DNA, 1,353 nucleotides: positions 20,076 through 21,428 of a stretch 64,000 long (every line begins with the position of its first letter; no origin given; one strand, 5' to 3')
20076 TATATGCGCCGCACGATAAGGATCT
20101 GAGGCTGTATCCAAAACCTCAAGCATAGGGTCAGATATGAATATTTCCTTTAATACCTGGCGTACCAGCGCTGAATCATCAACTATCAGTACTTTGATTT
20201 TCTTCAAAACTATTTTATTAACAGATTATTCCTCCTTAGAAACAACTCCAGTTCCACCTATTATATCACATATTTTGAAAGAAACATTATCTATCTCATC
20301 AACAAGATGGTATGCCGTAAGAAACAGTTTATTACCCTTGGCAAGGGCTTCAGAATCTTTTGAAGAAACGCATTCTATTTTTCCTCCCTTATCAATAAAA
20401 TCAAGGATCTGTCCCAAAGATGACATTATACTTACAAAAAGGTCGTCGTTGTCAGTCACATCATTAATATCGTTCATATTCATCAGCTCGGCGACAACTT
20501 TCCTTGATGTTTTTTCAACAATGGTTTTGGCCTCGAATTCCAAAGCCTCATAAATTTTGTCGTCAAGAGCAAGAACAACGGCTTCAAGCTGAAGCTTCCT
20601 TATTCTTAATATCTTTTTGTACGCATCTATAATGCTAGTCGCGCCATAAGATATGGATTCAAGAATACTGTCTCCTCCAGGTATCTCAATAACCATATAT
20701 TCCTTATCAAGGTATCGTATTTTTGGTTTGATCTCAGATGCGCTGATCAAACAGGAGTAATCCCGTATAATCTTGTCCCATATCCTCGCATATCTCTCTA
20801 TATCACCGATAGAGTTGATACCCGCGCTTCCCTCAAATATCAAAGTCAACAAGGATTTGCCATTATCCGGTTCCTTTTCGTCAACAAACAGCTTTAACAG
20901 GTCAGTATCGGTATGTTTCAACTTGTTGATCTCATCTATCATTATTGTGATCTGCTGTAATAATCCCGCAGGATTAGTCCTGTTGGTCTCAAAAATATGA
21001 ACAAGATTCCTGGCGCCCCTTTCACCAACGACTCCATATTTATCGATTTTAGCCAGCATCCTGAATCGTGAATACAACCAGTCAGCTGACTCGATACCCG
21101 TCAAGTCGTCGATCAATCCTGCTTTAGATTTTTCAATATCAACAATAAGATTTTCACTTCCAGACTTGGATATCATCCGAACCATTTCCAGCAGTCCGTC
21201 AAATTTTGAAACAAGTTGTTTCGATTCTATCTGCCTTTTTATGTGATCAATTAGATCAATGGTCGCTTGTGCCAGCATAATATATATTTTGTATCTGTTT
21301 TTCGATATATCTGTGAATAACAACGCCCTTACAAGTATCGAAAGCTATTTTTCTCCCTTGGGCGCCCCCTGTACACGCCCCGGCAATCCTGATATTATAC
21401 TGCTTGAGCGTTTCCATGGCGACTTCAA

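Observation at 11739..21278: Two paralogous proteins of unrecognised family embedded next to the adaptation enzymes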

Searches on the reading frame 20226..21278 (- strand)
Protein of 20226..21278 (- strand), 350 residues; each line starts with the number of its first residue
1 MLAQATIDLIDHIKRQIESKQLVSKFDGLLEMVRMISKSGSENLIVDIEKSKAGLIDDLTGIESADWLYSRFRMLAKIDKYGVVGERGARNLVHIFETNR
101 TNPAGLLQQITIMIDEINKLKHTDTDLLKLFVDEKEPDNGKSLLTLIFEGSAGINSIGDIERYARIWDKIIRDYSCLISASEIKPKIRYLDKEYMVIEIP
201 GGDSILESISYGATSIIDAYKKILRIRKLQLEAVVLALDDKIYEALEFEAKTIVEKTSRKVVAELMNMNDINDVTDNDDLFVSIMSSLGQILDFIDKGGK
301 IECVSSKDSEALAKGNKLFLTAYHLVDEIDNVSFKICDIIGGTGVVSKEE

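Call 6: search_protein_families(library=pfam, proteins=[window:20226-21278:-], max_evalue=0.01)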
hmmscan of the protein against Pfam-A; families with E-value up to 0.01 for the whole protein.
window:20226-21278:- (350 aa): 0 families

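Call 8: search_protein_families(library=ncbifam, proteins=[window:20226-21278:-], max_evalue=1)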
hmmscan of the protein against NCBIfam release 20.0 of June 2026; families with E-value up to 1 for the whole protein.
window:20226-21278:- (350 aa): 2 families
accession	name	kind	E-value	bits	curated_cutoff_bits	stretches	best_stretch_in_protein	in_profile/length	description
TIGR01306.1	GMP_reduct_2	equivalog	0.00032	20.3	465.65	1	3-95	121-213/321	GMP reductase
NF003966.0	PRK05458.1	equivalog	0.00059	19.2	344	1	3-92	125-214/327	GMP reductase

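Call 9: find_homologous_proteins(query=window:20226-21278:-, max_evalue=0.001)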
Query window:20226-21278:- (350 aa): 9 proteins with E <= 0.001 among 3653 candidates.
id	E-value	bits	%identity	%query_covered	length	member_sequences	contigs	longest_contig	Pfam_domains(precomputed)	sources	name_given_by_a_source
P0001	5.5e-219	744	100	100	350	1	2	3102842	-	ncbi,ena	-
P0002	6.5e-118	412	58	100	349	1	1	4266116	-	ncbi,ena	-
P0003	3.0e-112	393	57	99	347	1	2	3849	-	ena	-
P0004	9.5e-103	362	52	98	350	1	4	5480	-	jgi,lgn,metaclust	metaclust:\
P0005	4.3e-83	297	46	96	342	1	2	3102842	-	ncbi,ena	-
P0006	1.8e-77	279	44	93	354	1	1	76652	-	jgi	jgi:hypothetical protein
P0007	9.6e-74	267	43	93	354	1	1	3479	-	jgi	jgi:hypothetical protein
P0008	3.3e-65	239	39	93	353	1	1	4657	-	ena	-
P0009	1.4e-50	191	49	54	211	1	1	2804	-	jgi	jgi:hypothetical protein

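Call 10: search_solved_structures(query=window:20226-21278:-, max_evalue=10)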
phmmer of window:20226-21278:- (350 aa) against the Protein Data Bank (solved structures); distinct sequences matched with E-value up to 10: 1.
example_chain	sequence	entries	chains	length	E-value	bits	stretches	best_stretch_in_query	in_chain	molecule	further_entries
1ypf_A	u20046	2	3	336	0.045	16.3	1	4-91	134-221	GMP reductase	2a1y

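Call 13: find_encoding_contigs(protein=P0002, flank=10000, max_places=3)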
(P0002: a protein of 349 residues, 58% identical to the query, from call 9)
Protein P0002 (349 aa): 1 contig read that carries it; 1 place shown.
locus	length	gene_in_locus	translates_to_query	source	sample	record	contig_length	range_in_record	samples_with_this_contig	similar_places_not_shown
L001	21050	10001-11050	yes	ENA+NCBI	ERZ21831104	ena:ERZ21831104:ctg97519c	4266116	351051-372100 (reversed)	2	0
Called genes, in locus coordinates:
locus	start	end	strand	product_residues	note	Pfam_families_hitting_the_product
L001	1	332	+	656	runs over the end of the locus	PF01590:GAF, PF13185:GAF_2, PF13492:GAF_3 (faint), PF00989:PAS (faint), PF08448:PAS_4, PF13188:PAS_8 (faint), PF08447:PAS_3, PF13426:PAS_9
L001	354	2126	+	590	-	-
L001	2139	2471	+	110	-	PF01740:STAS (weak)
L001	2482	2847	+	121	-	PF00072:Response_reg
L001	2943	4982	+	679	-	PF01627:Hpt, PF02895:H-kinase_dim, PF02518:HATPase_c, PF01584:CheW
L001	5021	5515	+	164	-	PF01584:CheW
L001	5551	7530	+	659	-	PF02203:TarH (weak), PF12729:4HB_MCP_1, PF18947:HAMP_2, PF00015:MCPsignal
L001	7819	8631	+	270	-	PF03705:CheR_N, PF01739:CheR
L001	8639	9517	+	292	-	PF13581:HATPase_c_2 (faint), PF02518:HATPase_c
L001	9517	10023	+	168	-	PF03975:CheD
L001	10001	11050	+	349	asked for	-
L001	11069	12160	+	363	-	PF00072:Response_reg, PF01339:CheB_methylest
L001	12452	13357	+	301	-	PF08242:Methyltransf_12 (faint), PF03705:CheR_N, PF01739:CheR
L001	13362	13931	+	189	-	PF01339:CheB_methylest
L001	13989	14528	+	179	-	PF13185:GAF_2, PF01590:GAF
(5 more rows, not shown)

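Call 14: find_encoding_contigs(protein=P0006, flank=10000, max_places=3)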
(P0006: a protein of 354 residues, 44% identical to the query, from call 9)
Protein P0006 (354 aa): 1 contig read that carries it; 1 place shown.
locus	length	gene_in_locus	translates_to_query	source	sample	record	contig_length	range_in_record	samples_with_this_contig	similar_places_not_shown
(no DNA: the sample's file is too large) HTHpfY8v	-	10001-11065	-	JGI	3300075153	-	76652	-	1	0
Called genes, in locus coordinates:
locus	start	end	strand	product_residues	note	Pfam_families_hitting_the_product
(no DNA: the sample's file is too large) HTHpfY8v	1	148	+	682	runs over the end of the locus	PF01627:Hpt, PF02895:H-kinase_dim, PF02518:HATPase_c, PF01584:CheW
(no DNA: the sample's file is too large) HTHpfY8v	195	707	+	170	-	PF01584:CheW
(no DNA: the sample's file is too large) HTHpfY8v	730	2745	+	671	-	PF12729:4HB_MCP_1, PF18947:HAMP_2, PF00015:MCPsignal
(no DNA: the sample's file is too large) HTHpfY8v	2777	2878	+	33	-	-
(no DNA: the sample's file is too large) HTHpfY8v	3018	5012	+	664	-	PF00672:HAMP (faint), PF18947:HAMP_2, PF00015:MCPsignal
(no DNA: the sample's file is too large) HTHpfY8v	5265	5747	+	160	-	PF01584:CheW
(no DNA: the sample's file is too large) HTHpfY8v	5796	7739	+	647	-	PF18947:HAMP_2, PF00015:MCPsignal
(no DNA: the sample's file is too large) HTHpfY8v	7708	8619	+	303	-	PF03705:CheR_N, PF08241:Methyltransf_11 (faint), PF13649:Methyltransf_25 (faint), PF08242:Methyltransf_12 (faint), PF01739:CheR, PF13489:Methyltransf_23 (faint)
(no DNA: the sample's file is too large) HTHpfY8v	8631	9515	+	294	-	PF13581:HATPase_c_2 (faint), PF02518:HATPase_c, PF14501:HATPase_c_5 (weak)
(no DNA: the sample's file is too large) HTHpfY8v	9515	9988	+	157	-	PF03975:CheD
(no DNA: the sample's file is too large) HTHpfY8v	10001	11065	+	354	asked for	-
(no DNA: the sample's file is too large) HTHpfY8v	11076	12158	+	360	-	PF00072:Response_reg, PF01339:CheB_methylest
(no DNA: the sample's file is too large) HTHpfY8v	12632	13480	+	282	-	PF03705:CheR_N, PF01739:CheR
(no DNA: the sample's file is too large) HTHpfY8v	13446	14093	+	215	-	PF01339:CheB_methylest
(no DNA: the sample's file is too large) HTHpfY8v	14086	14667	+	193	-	PF01590:GAF (weak), PF13185:GAF_2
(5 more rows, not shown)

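Call 20: find_related_loci(query=A1, collection=genome_contigs, flank=10000)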
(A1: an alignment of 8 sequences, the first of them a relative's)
Query A1 (350 aa) in genome_contigs; peptide patterns used: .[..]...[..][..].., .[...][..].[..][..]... (x = any residue, [..] = any of these).
251 stretches matched a pattern; 1 encode a relative of the query (tblastn E <= 1e-3); 1 distinct loci.
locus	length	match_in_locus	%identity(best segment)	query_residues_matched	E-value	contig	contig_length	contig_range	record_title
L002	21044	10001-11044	58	1-349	1e-113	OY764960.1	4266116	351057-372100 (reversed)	MAG: Bacteroidales bacterium isolate 98b5a9af-caee-4748-8dc1-d08c89d51036 genome assembly, chromosome: 1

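Call 23: predict_structure(alignment_id=A1)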
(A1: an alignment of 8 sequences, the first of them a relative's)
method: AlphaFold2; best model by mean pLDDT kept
length: 350 residues; sequences in the alignment: 8
mean_pLDDT: 69.4   pTM: 0.61
mean pLDDT of the five models: 69.4, 65.8, 64.8, 64.2, 62.2
residues with pLDDT >= 90: 73; 70-90: 122; 50-70: 63; < 50: 92
segments of 3 or more residues with pLDDT < 50: 1-30, 35-41, 55-67, 75-80, 82-86, 120-137, 343-350
pLDDT, mean of each block of 10 residues (from residue 1): 34 36 43 47 55 47 43 48 50 60 59 54 39 44 87 84 92 87 81 85 91 90 90 86 89 92 89 68 94 90 83 80 85 90 37
secondary structure, 60 per line:
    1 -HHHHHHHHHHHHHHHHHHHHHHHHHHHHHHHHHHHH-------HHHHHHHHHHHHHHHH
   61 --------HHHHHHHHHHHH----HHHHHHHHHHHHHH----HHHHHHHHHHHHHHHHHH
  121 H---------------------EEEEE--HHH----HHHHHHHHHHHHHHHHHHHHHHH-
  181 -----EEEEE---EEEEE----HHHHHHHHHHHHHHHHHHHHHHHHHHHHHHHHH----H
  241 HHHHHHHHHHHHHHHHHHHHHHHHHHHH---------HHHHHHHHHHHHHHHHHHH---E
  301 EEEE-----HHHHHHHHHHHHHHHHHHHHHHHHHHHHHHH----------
elements in order: H2-37 H45-60 H69-80 H85-98 H103-121 E143-147 H157-179 E186-190 E194-198 H203-235 H240-268 H278-296 E300-304 H310-340

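Call 25: search_protein_representatives(alignment_id=A1)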
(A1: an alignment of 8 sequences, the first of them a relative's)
Query: 8 sequences, 350 profile positions. Proteins with E-value up to 0.001 (for the whole library): 724; up to 1e-10: 277; up to 1e-30: 47. The best 150 are listed.
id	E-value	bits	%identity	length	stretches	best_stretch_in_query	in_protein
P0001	2.8e-160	549.6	-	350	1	1-344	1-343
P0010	4.0e-152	522.8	-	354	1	1-347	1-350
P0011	1.7e-98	346.4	-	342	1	1-337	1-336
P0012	1.9e-94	333.1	-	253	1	42-278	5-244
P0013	1.4e-83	297.4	-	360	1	1-347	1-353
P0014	3.9e-77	276.2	-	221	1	125-336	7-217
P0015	9.2e-64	232.2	-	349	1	1-338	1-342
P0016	3.1e-60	220.6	-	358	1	1-341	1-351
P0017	2.7e-52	194.5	-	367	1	1-336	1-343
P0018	1.8e-51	191.8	-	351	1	11-322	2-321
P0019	7.7e-51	189.7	-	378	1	1-342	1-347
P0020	1.0e-49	186.0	-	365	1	1-304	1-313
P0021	5.9e-48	180.2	-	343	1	1-331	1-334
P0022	8.3e-47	176.4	-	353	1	1-343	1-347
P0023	9.6e-47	176.2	-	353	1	1-342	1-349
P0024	9.3e-46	173.0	-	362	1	1-323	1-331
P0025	3.2e-44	167.9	-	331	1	1-331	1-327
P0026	3.9e-44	167.6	-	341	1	1-338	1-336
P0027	6.9e-44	166.8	-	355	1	1-320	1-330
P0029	2.3e-42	161.8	-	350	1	1-330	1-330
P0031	1.2e-41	159.5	-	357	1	5-334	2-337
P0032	2.0e-41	158.7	-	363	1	1-330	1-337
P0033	6.6e-41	157.0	-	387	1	1-332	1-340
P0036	6.1e-40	153.8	-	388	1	1-330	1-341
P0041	8.8e-37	143.5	-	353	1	1-336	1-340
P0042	1.1e-36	143.1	-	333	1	1-320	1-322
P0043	6.8e-36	140.5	-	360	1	1-321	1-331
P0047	4.9e-35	137.7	-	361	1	1-326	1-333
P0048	6.7e-35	137.3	-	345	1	1-326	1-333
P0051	3.0e-32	128.6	-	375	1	1-339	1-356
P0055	3.5e-31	125.1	-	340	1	1-309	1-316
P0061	1.2e-28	116.8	-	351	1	1-335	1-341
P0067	3.1e-26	108.7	-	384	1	1-347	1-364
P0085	1.3e-21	93.6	-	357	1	2-334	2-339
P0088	5.0e-21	91.6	-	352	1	9-309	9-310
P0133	4.0e-17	78.8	-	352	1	2-307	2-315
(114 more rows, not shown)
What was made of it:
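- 724 representatives with E<=1e-3 and 277 with E<=1e-10, nearly all full length at about 350 aa (call 25).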

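Call 26: fold_search(model_id=the predicted structure, library=pdb)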
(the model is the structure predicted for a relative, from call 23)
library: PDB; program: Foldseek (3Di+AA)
matches with E <= 10: 685; with E <= 0.001: 0
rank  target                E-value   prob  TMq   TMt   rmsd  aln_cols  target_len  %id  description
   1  6oft_B                2.2e-03  0.85  0.18  0.14  19.5       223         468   10  The crystal structure of the first half of the periplasmic protease PqqL from Escherichia coli (released 2019-10-02)
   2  6oft_A                7.9e-03  0.63  0.17  0.14  19.6       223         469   11  The crystal structure of the first half of the periplasmic protease PqqL from Escherichia coli (released 2019-10-02)
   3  4v63_AX               9.2e-03  0.69  0.13  0.13  17.3       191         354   12  Structural basis for translation termination on the 70S ribosome. (released 2014-07-09)
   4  8oip_Aa               1.6e-02  0.47  0.12  0.11  17.4       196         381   12  28S mammalian mitochondrial small ribosomal subunit with mtRF1 and P-site tRNA (released 2023-05-24)
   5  8akn_W                2.0e-02  0.30  0.11  0.11  18.9       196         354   15  Cryo-EM structure of the proline-rich antimicrobial peptide drosocin bound to the terminating ribosome (released 2023-03-08)
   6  6ofs                  2.1e-02  0.35  0.16  0.08  19.9       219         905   11  The crystal structure of the periplasmic protease PqqL from Escherichia coli (released 2019-10-02)
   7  4v67_AX               2.8e-02  0.38  0.13  0.12  18.4       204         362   10  Crystal structure of a translation termination complex formed with release factor RF2. (released 2014-07-09)
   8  3s5h                  3.0e-02  0.23  0.15  0.07  19.7       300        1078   14  Crystal structures of falcilysin, a M16 metalloprotease from the malaria parasite Plasmodium falciparum (released 2012-05-23)
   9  5u9f_Z                3.3e-02  0.57  0.14  0.13  17.7       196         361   10  3.2 A cryo-EM ArfA-RF2 ribosome rescue complex (Structure II) (released 2017-03-22)
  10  1gqe                  3.3e-02  0.33  0.12  0.11  17.2       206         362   10  Polypeptide Chain Release Factor 2 (RF2) from Escherichia coli (released 2002-04-04)
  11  6dnc_MA               3.5e-02  0.33  0.11  0.11  18.1       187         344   12  E.coli RF1 bound to E.coli 70S ribosome in response to UAU sense A-site codon (released 2018-07-04)
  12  8wyu                  3.7e-02  0.30  0.17  0.08  18.8       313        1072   15  Open Falcilysin, from MK-4815-treated dataset (released 2024-08-07)
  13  8ho4                  3.7e-02  0.23  0.17  0.08  18.2       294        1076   15  Falcilysin in complex with MMV000848 (released 2023-12-20)
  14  8wxw_A                3.7e-02  0.23  0.16  0.07  20.2       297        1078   13  Falcilysin in complex with hemoglobin alpha chain peptide (released 2024-08-07)
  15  6szs_z                3.9e-02  0.33  0.12  0.12  18.6       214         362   10  Release factor-dependent ribosome rescue by BrfA in the Gram-positive bacterium Bacillus subtilis (released 2019-12-04)
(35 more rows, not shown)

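Call 28: search_protein_families(library=pfam, alignment_id=A2, max_evalue=0.01)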
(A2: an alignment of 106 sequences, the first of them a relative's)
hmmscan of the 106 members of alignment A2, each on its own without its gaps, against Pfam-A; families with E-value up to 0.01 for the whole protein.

A. member 1, P0001 (350 aa): 0 families

B. families by the number of members that match (of 106 scanned): 21 families
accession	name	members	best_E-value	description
PF03356.20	Pox_LP_H2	1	0.00018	Viral late protein H2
PF20441.4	TerL_nuclease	1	0.00036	Terminase large subunit, endonuclease domain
PF01488.26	Shikimate_DH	1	0.0011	Shikimate / quinate 5-dehydrogenase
PF06292.23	MUN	1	0.0011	MUN domain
PF12631.12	MnmE_helical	1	0.0014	MnmE helical domain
PF15368.11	BioT2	1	0.0019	Spermatogenesis family BioT2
PF10473.14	CENP-F_leu_zip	1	0.0024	Leucine-rich repeats of kinetochore protein Cenp-F/LEK1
PF20385.3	DUF6680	1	0.0031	Family of unknown function (DUF6680)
PF20355.3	DUF6650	1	0.0037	Family of unknown function (DUF6650)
PF25553.1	BTB-POZ_ANK-like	1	0.0038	BTB/POZ Ankyrin-like repeat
PF10157.14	BORCS6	1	0.0038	BLOC-1-related complex sub-unit 6 C-terminal helix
PF04344.18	CheZ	1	0.0039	Chemotaxis phosphatase, CheZ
PF19086.5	Terpene_syn_C_2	1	0.004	Terpene synthase family 2, C-terminal metal binding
PF16418.11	CNOT1_HEAT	1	0.004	CCR4-NOT transcription complex subunit 1 HEAT repeat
PF21825.2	crAss001_48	1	0.0054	crAss001_48 related protein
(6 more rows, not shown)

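Call 29: search_solved_structures(query=A2, max_evalue=10, show_alignments=2)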
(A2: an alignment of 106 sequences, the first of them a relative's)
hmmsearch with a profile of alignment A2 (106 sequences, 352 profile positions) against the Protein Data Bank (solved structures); distinct sequences matched with E-value up to 10: 9.
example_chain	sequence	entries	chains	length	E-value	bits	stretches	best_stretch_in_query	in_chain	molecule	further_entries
1p68_A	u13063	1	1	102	0.00057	22.5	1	266-343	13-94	De novo designed protein S-824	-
6kos_A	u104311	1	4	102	0.1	15.1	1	89-130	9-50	SUWA (Super WA20)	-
7bqs_A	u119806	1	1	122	0.15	14.5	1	37-115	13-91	Nomur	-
2jua_A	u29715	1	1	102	0.22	13.9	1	275-342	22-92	de novo protein S836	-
9m7d_A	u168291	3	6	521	0.37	13.2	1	82-157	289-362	Haloacid dehalogenase superfamily, subfamily IA, variant 3 with third motif having DD or E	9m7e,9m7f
9mhs_B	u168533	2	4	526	0.82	12.1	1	82-157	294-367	Drimenol Synthase | Haloacid dehalogenase superfamily, subfamily IA, variant 3 with third motif having DD or E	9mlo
1sl6_A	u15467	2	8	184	1.5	11.2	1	18-73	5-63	C-type lectin DC-SIGNR | CD209 antigen-like protein 1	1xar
5zhy_A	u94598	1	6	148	2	10.8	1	88-137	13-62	Spike glycoprotein, Spike glycoprotein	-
8qox_B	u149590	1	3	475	7.3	9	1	80-137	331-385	Conserved membrane protein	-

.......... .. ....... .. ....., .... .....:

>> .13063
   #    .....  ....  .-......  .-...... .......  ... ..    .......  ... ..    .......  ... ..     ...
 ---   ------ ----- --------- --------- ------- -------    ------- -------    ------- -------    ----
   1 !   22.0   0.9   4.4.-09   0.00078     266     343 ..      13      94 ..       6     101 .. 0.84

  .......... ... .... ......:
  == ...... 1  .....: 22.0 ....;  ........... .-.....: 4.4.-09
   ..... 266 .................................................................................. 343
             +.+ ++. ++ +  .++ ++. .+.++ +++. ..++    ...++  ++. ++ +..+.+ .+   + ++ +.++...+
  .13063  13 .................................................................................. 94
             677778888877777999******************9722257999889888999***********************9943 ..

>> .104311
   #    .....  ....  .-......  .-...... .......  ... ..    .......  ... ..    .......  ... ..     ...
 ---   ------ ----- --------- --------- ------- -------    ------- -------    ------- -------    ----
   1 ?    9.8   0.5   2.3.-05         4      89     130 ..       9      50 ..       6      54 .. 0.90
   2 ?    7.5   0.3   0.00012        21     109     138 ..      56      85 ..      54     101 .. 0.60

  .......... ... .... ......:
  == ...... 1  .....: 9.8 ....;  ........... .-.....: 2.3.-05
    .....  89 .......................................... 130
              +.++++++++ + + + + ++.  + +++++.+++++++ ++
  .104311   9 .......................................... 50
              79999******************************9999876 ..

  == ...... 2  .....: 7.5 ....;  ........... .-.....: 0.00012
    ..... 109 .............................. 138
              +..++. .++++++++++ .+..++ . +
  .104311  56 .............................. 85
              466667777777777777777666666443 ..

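Call 30: find_homologous_proteins(query=A2, max_evalue=0.00001)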
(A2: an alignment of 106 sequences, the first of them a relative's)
Query A2 (106 sequences) (350 aa, profile of the alignment): 12 proteins with E <= 0.00001 among 8000 candidates.
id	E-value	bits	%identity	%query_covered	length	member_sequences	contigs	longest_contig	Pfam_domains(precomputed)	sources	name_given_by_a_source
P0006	1.9e-100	355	44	93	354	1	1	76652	-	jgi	jgi:hypothetical protein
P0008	2.6e-96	341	39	93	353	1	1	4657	-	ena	-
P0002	3.0e-91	324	58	100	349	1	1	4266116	-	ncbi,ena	-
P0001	2.7e-88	315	100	100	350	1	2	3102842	-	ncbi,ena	-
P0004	3.3e-88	314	52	98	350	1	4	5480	-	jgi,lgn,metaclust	metaclust:\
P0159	1.2e-87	313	21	84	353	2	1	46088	-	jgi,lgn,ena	-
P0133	4.7e-86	307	19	83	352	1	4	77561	-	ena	-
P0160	1.3e-82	296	20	84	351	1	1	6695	-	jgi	jgi:hypothetical protein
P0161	3.1e-82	295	21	84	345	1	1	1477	-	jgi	jgi:hypothetical protein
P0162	3.8e-82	294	21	84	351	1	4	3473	-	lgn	-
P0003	1.8e-81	292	57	99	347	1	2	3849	-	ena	-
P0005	9.5e-74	267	46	96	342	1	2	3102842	-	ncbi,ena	-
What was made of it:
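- Tried and rejected: The word-indexed search with the broad profile returned only 12 proteins (call 30).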

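Call 31: find_encoding_contigs(protein=P0159, flank=10000, max_places=2)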
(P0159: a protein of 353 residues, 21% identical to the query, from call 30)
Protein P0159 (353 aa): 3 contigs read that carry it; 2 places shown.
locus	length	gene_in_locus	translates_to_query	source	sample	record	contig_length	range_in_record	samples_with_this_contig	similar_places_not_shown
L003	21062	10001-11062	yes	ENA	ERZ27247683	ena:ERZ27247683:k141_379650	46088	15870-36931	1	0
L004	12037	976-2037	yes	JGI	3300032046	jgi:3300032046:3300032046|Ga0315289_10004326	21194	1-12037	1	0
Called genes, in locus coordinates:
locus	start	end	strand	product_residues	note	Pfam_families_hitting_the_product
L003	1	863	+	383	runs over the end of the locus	PF12838:Fer4_7 (faint), PF13183:Fer4_8 (faint), PF13534:Fer4_17 (faint), PF13187:Fer4_9 (faint), PF13746:Fer4_18 (faint), PF12797:Fer4_2 (faint), PF13237:Fer4_10 (faint), PF17179:Fer4_22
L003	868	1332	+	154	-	PF00027:cNMP_binding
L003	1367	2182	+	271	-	PF00175:NAD_binding_1, PF10418:DHODB_Fe-S_bind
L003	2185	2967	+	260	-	PF01058:Oxidored_q6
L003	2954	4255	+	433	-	PF00374:NiFeSe_Hases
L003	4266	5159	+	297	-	PF01750:HycI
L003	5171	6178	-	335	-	PF00106:adh_short (weak), PF01073:3Beta_HSD, PF01370:Epimerase, PF02719:Polysacc_synt_2, PF04321:RmlD_sub_bind, PF16363:GDP_Man_Dehyd, PF07993:NAD_binding_4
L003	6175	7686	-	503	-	PF03446:NAD_binding_2, PF03721:UDPG_MGDP_dh_N, PF00984:UDPG_MGDP_dh, PF03720:UDPG_MGDP_dh_C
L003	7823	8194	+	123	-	PF01555:N6_N4_Mtase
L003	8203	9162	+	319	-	PF01555:N6_N4_Mtase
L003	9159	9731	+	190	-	PF09195:Endonuc-BglII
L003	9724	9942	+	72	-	-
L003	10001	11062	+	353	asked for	-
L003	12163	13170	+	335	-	PF00069:Pkinase, PF07714:PK_Tyr_Ser-Thr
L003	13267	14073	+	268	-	PF00795:CN_hydrolase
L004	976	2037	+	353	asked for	-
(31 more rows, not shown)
